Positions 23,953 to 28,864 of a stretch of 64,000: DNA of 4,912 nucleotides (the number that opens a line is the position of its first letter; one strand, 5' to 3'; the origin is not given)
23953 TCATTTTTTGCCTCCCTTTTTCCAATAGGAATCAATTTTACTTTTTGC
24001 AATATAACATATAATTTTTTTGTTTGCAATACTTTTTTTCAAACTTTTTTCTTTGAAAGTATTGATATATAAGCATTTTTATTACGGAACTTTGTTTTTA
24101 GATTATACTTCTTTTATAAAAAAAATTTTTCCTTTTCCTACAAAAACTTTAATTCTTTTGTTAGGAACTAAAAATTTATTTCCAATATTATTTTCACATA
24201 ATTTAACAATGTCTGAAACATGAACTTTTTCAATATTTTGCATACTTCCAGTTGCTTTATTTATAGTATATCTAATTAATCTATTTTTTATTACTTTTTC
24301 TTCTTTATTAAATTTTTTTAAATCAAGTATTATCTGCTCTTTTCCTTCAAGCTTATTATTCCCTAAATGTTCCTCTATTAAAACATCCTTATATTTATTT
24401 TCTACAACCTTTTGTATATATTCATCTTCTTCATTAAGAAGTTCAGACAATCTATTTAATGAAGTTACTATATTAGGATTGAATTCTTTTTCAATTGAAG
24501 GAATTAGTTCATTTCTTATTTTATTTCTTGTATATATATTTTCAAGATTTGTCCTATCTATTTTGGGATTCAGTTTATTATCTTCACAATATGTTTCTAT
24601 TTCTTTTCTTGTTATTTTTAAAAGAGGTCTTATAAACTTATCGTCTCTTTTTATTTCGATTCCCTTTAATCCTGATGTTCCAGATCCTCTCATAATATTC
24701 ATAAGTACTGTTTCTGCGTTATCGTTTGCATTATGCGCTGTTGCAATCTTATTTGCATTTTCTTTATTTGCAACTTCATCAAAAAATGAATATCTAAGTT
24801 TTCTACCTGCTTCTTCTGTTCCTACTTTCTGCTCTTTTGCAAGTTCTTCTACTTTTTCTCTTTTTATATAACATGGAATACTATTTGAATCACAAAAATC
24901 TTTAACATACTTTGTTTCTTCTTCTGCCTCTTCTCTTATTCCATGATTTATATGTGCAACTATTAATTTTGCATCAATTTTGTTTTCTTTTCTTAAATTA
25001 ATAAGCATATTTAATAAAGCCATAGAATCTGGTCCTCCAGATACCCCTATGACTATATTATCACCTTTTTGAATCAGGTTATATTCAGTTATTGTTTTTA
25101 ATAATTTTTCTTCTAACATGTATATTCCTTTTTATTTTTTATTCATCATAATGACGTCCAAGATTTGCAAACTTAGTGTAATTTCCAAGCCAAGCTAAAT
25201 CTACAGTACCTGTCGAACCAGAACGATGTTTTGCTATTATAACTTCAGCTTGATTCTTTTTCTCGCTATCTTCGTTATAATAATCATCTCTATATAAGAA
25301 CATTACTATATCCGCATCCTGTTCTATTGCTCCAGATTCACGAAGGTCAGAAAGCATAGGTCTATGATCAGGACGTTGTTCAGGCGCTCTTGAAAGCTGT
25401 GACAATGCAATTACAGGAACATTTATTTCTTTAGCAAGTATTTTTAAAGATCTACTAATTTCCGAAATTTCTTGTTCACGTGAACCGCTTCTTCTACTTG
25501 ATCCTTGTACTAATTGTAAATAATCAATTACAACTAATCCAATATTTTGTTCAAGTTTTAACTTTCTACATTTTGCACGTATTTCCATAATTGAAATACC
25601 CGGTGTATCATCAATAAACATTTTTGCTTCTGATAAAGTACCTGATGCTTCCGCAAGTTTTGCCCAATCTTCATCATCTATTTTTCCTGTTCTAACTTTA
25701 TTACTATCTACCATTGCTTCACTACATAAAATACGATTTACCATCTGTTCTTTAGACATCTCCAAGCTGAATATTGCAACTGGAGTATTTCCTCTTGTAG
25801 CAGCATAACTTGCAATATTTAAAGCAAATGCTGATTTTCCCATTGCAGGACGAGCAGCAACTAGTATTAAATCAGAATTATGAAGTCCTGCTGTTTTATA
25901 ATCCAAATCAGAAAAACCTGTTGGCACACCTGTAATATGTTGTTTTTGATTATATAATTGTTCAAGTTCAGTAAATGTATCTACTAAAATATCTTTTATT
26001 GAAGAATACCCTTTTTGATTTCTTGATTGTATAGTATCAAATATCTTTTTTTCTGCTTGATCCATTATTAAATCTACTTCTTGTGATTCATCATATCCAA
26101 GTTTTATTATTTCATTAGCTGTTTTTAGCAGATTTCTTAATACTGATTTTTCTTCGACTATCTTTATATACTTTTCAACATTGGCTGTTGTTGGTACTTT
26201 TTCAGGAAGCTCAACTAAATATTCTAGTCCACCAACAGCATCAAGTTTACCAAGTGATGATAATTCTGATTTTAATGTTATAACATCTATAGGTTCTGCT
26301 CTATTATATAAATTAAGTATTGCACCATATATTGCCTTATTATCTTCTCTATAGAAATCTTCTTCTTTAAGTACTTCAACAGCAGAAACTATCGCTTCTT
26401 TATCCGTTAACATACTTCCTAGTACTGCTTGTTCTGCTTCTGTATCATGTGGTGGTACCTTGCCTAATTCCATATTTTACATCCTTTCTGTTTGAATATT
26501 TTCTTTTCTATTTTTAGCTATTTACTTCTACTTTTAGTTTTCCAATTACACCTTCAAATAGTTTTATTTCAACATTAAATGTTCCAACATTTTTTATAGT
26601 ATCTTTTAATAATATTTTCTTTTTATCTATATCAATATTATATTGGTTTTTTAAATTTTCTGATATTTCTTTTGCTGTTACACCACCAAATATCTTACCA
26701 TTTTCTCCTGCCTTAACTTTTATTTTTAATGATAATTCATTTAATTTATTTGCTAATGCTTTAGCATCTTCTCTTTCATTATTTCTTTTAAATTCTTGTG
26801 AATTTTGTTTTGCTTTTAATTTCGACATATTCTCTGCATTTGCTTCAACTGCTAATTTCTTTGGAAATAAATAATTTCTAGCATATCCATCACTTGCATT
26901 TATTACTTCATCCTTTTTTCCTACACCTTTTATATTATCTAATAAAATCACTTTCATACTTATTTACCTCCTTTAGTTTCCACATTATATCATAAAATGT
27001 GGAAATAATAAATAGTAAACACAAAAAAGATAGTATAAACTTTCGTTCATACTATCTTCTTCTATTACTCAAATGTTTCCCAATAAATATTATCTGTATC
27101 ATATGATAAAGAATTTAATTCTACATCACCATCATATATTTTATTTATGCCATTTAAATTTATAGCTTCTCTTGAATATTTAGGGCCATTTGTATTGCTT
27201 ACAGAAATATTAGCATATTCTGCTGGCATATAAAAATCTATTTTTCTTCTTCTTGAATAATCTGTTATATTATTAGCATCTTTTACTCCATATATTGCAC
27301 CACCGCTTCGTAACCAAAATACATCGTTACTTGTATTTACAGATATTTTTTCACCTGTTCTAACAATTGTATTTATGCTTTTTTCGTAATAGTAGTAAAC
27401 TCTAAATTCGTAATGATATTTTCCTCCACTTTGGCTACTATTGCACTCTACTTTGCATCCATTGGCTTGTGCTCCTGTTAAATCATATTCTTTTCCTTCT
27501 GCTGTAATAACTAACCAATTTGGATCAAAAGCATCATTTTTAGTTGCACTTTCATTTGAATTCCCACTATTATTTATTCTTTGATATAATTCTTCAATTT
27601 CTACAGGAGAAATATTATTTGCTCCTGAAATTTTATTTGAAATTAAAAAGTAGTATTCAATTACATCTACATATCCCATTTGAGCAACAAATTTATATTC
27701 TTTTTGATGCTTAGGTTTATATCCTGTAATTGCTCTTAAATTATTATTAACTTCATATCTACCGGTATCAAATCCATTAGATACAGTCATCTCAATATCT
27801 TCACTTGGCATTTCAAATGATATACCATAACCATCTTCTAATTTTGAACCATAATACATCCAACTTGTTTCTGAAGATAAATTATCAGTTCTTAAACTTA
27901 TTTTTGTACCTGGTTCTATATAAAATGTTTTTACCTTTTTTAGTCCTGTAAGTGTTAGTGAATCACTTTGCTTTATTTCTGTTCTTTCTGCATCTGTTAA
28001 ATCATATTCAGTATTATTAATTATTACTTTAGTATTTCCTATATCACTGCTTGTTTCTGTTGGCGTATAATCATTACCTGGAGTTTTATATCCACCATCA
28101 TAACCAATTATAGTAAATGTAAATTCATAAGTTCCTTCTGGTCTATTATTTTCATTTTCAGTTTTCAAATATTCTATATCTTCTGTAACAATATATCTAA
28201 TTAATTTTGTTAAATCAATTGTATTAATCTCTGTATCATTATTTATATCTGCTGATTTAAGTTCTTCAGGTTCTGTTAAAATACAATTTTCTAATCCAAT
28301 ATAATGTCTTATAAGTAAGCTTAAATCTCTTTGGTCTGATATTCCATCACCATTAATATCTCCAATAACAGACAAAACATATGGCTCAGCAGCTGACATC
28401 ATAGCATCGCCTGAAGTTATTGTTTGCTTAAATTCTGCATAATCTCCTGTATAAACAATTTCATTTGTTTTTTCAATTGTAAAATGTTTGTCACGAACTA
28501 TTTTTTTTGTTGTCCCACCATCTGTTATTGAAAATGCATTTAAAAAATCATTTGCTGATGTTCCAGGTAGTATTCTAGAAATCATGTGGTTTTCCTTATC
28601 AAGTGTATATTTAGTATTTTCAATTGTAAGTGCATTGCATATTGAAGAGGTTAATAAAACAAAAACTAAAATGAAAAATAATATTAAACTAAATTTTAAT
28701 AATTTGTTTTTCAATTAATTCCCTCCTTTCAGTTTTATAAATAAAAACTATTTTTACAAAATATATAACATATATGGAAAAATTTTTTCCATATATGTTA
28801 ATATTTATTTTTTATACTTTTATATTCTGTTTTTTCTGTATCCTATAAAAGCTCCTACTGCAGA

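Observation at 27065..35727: Compact five-gene cohesin/dockerin surface-assembly cluster with no recognisable enzymes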

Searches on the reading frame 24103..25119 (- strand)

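Call 4: search_protein_families(library=pfam, proteins=[window:24103-25119:-], max_evalue=0.1)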
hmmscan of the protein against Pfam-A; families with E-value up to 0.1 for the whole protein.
window:24103-25119:- (338 aa): 2 families
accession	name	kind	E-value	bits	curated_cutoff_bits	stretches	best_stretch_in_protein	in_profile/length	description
PF01171.26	ATP_bind_3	-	8.3e-59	198.8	27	1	22-204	2-182/182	PP-loop family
PF01507.26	PAPS_reduct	-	0.011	16.2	22.5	1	21-183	1-154/175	Phosphoadenosine phosphosulfate reductase domain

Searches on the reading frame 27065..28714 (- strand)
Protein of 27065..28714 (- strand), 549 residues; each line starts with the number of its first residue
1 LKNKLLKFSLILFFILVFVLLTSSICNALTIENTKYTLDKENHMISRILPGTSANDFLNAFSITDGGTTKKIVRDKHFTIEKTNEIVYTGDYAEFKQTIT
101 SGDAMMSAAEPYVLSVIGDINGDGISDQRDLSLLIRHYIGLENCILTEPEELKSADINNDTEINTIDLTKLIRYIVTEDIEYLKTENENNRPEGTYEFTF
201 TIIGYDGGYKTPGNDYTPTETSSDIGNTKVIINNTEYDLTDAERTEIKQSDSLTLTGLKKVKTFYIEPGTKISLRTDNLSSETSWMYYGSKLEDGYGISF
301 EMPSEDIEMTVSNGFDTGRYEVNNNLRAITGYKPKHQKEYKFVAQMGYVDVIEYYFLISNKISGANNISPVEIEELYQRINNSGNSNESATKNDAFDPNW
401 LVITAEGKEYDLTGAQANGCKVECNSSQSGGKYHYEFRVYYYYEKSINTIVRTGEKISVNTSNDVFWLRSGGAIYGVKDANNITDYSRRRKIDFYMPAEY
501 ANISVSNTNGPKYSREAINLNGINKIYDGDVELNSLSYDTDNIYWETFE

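Call 4: search_protein_families(library=pfam, proteins=[window:27065-28714:-], max_evalue=0.1)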
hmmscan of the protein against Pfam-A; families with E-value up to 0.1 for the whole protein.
window:27065-28714:- (549 aa): 3 families
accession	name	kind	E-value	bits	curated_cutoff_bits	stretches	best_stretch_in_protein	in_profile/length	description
PF00404.24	Dockerin_1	-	9.7e-10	38.9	22.9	1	118-175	2-56/57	Dockerin type I domain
PF05720.17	Dicty_CAD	-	0.0078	16.6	23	0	208-252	33-75/82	Cell-cell adhesion domain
PF00755.25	Carn_acyltransf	-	0.052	12.6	22.3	1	269-313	511-556/574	Choline/Carnitine o-acyltransferase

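Call 5: search_protein_families(library=ncbifam, proteins=[window:27065-28714:-], max_evalue=0.1)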
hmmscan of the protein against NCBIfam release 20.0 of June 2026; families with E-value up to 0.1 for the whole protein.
window:27065-28714:- (549 aa): 0 families

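Call 8: find_homologous_proteins(query=window:27065-28714:-)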
Query window:27065-28714:- (549 aa): 2 proteins with E <= 0.001 among 8000 candidates.
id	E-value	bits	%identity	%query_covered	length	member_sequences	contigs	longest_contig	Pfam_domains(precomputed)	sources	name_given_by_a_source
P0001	0.0e+0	1227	100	100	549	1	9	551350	PF00404.25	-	-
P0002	2.2e-4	38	32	21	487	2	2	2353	PF00404.25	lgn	-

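Call 9: find_encoding_contigs(protein=window:27065-28714:-, flank=10000, max_places=10)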
Protein window:27065-28714:- (549 aa): 14 contigs read that carry it; 6 places shown.
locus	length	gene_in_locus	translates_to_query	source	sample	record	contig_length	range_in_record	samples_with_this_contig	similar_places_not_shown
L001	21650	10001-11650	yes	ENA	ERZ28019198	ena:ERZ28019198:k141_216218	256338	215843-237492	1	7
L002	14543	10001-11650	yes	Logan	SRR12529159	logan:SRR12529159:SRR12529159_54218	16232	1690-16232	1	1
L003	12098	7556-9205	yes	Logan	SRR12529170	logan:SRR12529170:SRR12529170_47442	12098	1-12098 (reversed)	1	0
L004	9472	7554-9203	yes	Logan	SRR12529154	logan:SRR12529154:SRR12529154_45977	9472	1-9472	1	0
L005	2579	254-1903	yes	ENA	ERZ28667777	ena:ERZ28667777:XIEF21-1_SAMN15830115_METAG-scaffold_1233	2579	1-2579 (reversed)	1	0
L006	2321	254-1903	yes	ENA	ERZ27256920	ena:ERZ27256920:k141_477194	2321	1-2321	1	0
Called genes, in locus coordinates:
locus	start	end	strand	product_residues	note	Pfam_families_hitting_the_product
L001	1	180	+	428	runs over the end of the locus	PF01979:Amidohydro_1, PF07969:Amidohydro_3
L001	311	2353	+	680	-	PF24898:GGDEF_GdpP, PF01368:DHH, PF02272:DHHA1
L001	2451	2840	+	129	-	PF09685:MamF_MmsF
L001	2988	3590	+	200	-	-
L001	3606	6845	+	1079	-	PF00404:Dockerin_1 (weak), PF13629:T2SS-T3SS_pil_N (faint)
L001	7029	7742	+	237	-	PF00963:Cohesin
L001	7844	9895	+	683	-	PF26182:Ig_NUP210_5th (faint), PF02368:Big_2, PF20578:aBig_2 (faint), PF26918:Ig_Eae (weak), PF02368:Big_2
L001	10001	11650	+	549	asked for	PF00404:Dockerin_1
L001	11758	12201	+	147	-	PF01281:Ribosomal_L9_N, PF03948:Ribosomal_L9_C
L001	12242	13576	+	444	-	PF00772:DnaB, PF03796:DnaB_C, PF13481:AAA_25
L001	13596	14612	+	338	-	PF01171:ATP_bind_3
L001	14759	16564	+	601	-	PF06480:FtsH_ext, PF00004:AAA, PF07728:AAA_5 (weak), PF17862:AAA_lid_3, PF01434:Peptidase_M41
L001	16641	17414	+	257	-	PF00106:adh_short, PF08659:KR, PF13561:adh_short_C2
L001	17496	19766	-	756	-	PF03717:PBP_dimer, PF00905:Transpeptidase, PF03793:PASTA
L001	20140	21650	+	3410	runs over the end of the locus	PF17802:SpaA, PF06458:MucBP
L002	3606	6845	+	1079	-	PF00404:Dockerin_1 (weak), PF13629:T2SS-T3SS_pil_N (faint)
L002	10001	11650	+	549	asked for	PF00404:Dockerin_1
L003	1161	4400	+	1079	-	PF00404:Dockerin_1 (weak), PF13629:T2SS-T3SS_pil_N (faint)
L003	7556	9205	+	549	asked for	PF00404:Dockerin_1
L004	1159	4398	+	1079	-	PF00404:Dockerin_1 (weak), PF13629:T2SS-T3SS_pil_N (faint)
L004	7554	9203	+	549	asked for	PF00404:Dockerin_1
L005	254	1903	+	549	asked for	PF00404:Dockerin_1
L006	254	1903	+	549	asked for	PF00404:Dockerin_1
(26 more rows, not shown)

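Call 43: search_solved_structures(query=window:27065-28714:-, max_evalue=10)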
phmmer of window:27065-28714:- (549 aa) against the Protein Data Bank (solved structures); distinct sequences matched with E-value up to 10: 25.
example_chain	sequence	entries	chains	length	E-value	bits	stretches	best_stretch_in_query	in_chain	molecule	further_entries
4fl4_A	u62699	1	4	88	1.2e-05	27.4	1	117-177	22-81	Glycoside hydrolase family 9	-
1clc_A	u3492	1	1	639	9.8e-05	24.4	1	115-177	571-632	ENDOGLUCANASE CELD; EC: 3.2.1.4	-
4cj0_A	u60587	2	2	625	0.0001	24.3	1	115-177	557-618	ENDOGLUCANASE D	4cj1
4dh2_B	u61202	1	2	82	0.00024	23.1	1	115-184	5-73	Dockerin type 1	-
2ccl_B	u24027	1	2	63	0.001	21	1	116-176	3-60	ENDO-1,4-BETA-XYLANASE Y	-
1ohz_B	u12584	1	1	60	0.0027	19.6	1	117-176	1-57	ENDO-1,4-BETA-XYLANASE Y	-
6kg9_A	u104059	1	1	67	0.0087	17.9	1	115-175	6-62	And cellulose-binding endoglucanase family 9 CelL ortholog dockerin domain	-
2y3n_B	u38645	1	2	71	0.012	17.5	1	115-175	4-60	CELLULOSOMAL FAMILY-48 PROCESSIVE GLYCOSIDE HYDROLASE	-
6kgc_B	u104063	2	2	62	0.012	17.4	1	115-175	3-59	And cellulose-binding endoglucanase family 9 CelL ortholog dockerin domain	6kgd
8x39_A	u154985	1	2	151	0.014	17.3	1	117-176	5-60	Serine protease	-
8x3a_A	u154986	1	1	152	0.014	17.3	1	117-176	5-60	Serine protease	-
5nrk_B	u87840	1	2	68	0.015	17.1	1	118-175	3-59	DocCel5: Type I dockerin repeat domain from A. cellulolyticus family 5 endoglucanase WP_01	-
1daq_A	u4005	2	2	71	0.025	16.4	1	116-182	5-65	ENDOGLUCANASE SS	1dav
2vn6_B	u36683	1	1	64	0.028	16.3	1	116-176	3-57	ENDOGLUCANASE A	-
2mte_A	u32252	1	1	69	0.03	16.2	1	116-181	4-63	Cellulose 1,4-beta-cellobiosidase (reducing end) CelS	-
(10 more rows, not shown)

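Call 53: list_cluster_members(proteins=[window:27065-28714:-, window:28820-30871:-, window:30973-31686:-, window:31870-35109:-, window:35125-35727:-, window:43621-47391:-])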
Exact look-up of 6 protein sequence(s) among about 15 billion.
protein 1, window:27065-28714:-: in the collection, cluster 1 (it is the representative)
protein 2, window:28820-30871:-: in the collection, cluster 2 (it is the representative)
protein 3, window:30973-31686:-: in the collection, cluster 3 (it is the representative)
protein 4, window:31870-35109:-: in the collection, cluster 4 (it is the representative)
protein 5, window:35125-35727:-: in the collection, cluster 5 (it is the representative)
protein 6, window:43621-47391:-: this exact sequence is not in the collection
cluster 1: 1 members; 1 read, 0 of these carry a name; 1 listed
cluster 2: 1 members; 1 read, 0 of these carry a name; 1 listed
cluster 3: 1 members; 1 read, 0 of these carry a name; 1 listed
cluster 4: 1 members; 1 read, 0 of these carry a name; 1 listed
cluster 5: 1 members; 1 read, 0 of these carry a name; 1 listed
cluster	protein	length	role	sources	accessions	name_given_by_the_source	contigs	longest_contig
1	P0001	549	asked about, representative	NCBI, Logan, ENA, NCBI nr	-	-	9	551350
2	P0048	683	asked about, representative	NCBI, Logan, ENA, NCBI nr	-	-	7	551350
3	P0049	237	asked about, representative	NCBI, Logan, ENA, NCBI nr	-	-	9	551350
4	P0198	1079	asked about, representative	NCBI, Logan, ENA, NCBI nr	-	-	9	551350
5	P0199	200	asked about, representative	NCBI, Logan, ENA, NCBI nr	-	-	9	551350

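Call 65: predict_structure(alignment_id=A5)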
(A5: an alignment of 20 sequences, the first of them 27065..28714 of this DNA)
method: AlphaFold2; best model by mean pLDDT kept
length: 549 residues; sequences in the alignment: 20
mean_pLDDT: 54.2   pTM: 0.44
mean pLDDT of the five models: 54.2, 53.8, 52.8, 52.8, 51.7
residues with pLDDT >= 90: 88; 70-90: 76; 50-70: 105; < 50: 280
segments of 3 or more residues with pLDDT < 50: 26-29, 75-77, 185-189, 209-212, 214-221, 248-256, 280-299, 301-309, 311-374, 380-420, 442-549
pLDDT, mean of each block of 10 residues (from residue 1): 84 89 55 74 93 89 58 54 84 74 57 95 97 97 93 95 95 91 51 65 58 45 63 80 52 50 74 68 38 42 46 34 26 24 24 27 32 47 34 29 33 43 61 59 33 24 25 26 26 27 29 28 29 28 27
secondary structure, 60 per line:
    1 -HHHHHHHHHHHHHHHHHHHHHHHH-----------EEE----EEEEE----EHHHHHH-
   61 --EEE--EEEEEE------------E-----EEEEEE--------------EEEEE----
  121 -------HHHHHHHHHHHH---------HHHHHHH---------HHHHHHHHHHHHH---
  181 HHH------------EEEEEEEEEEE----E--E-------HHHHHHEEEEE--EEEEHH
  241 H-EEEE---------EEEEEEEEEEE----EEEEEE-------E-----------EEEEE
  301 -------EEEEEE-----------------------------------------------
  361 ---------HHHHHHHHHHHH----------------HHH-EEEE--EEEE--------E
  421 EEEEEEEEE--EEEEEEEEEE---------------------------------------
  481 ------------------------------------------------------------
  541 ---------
elements in order: H2-25 E37-39 E44-48 H54-59 E63-65 E68-73 E92-97 E112-116 H128-139 H149-155 H165-177 E196-206 H222-227 E228-232 E235-238 E243-246 E256-266 E271-276 E296-300 E308-313 H370-381 E402-405 E408-411 E420-429 E432-441

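Call 70: fold_search(model_id=the predicted structure, library=pdb)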
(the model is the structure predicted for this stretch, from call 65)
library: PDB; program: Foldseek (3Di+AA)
matches with E <= 10: 118; with E <= 0.001: 0
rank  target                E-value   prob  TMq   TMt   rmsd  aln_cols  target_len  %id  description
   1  4dh2_D                8.9e-03  1.00  0.11  0.79   2.0        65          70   31  Crystal structure of Coh-OlpC(Cthe_0452)-Doc435(Cthe_0435) complex: A novel type I Cohesin-Dockerin complex from Clost (released 2012-11-28)
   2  2vn6_B                8.9e-03  1.00  0.10  0.71   2.9        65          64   32  The Clostridium cellulolyticum dockerin displays a dual binding mode for its cohesin partner (released 2008-05-13)
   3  4dh2_B                1.1e-02  1.00  0.11  0.77   2.1        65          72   31  Crystal structure of Coh-OlpC(Cthe_0452)-Doc435(Cthe_0435) complex: A novel type I Cohesin-Dockerin complex from Clost (released 2012-11-28)
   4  8x39_A                1.2e-02  1.00  0.11  0.41   1.9        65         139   26  Crystal structure of cellulosomal double-dockerin module of Clo1313_0689 from Clostridium thermocellum (released 2024-04-03)
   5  4fl4_D                1.3e-02  1.00  0.11  0.83   1.8        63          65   35  Scaffoldin conformation and dynamics revealed by a ternary complex from the Clostridium thermocellum cellulosome (released 2012-06-27)
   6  4fl4_J                1.8e-02  1.00  0.11  0.82   1.7        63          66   35  Scaffoldin conformation and dynamics revealed by a ternary complex from the Clostridium thermocellum cellulosome (released 2012-06-27)
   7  5nrk_D                1.9e-02  1.00  0.11  0.78   2.3        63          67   25  Crystal structure of the sixth cohesin from Acetivibrio cellulolyticus' scaffoldin B in complex with Cel5 dockerin S15 (released 2018-01-31)
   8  4fl4_A                2.9e-02  1.00  0.11  0.80   1.7        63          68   35  Scaffoldin conformation and dynamics revealed by a ternary complex from the Clostridium thermocellum cellulosome (released 2012-06-27)
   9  4uyp_B                3.8e-02  1.00  0.11  0.76   2.1        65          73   20  High resolution structure of the third cohesin ScaC in complex with the ScaB dockerin with a mutation in the N-termina (released 2015-04-15)
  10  8ajy_B                6.1e-02  1.00  0.11  0.64   2.7        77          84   23  Ruminococcus flavefaciens Cohesin-Dockerin structure: dockerin from ScaH adaptor scaffoldin in complex with the cohesi (released 2022-11-02)
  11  6b2e_B                7.6e-01  0.05  0.09  0.19  19.0       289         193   10  Structure of full length human AMPK (a2b2g1) in complex with a small molecule activator SC4. (released 2018-04-25)
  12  5mdw_7                8.1e-01  0.03  0.06  0.09  16.0       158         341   13  Structure of ArfA(A18T) and RF2 bound to the 70S ribosome (pre-accommodated state) (released 2016-12-14)
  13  4iu2_B                8.6e-01  0.30  0.13  0.26   8.1       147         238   14  Cohesin-dockerin -X domain complex from Ruminococcus flavefacience (released 2013-04-24)
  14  4iu3_B                9.1e-01  0.33  0.14  0.28   6.8       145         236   12  Cohesin-dockerin -X domain complex from Ruminococcus flavefacience (released 2013-04-24)
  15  3ac0_D                9.6e-01  0.20  0.07  0.05   5.5        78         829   10  Crystal structure of Beta-glucosidase from Kluyveromyces marxianus in complex with glucose (released 2010-08-11)
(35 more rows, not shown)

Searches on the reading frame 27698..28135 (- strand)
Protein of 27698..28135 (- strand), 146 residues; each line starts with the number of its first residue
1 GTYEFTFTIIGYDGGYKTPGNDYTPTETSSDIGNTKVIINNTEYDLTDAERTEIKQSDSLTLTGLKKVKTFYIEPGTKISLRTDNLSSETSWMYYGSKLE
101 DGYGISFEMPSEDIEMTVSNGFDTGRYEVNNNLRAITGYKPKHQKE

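Call 80: search_solved_structures(query=A7, max_evalue=10)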
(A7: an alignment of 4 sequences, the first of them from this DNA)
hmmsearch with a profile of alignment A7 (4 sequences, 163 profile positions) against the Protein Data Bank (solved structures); distinct sequences matched with E-value up to 10: 0.
